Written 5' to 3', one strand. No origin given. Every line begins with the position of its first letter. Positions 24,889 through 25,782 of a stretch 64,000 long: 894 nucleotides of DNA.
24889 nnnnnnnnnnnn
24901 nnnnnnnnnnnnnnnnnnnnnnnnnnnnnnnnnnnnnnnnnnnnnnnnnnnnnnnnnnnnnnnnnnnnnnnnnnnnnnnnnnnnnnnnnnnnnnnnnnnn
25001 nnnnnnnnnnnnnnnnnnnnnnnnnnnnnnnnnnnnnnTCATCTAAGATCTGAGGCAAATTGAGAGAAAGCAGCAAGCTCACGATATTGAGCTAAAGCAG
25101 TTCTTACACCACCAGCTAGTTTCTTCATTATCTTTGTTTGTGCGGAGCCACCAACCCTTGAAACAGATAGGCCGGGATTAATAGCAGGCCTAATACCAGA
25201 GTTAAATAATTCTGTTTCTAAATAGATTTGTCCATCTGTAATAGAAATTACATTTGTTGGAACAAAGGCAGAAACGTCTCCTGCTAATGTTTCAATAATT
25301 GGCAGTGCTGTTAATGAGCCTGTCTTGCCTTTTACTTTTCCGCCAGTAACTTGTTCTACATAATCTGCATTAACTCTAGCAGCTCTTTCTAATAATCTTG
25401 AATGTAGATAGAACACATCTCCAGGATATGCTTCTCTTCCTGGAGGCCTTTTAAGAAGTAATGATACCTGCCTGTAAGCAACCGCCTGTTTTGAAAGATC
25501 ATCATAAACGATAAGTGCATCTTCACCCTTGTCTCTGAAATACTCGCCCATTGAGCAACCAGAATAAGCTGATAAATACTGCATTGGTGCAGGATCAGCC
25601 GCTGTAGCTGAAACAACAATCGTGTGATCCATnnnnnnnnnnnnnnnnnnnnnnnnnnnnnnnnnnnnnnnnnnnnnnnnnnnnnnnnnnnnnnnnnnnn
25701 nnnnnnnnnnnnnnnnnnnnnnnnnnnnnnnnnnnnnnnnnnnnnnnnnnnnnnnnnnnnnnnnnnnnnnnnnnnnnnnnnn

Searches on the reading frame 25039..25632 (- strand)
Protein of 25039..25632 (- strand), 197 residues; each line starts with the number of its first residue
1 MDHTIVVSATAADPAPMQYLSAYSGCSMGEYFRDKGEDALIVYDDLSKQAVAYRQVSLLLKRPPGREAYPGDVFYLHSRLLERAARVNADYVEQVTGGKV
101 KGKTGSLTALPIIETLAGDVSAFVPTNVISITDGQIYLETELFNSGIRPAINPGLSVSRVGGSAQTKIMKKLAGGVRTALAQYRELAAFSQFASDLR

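Call 56: search_protein_families(library=pfam, proteins=[window:25039-25632:-], max_evalue=0.001)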
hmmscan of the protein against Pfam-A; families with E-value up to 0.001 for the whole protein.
window:25039-25632:- (197 aa): 2 families
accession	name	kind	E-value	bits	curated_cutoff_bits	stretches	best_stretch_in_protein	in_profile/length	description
PF00006.31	ATP-synt_ab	-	1.6e-54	185.2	29.5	1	1-158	69-213/213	ATP synthase alpha/beta family, nucleotide-binding domain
PF00306.32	ATP-synt_ab_C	-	1.5e-11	45.2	27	1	165-196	1-32/126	ATP synthase alpha/beta chain, C terminal domain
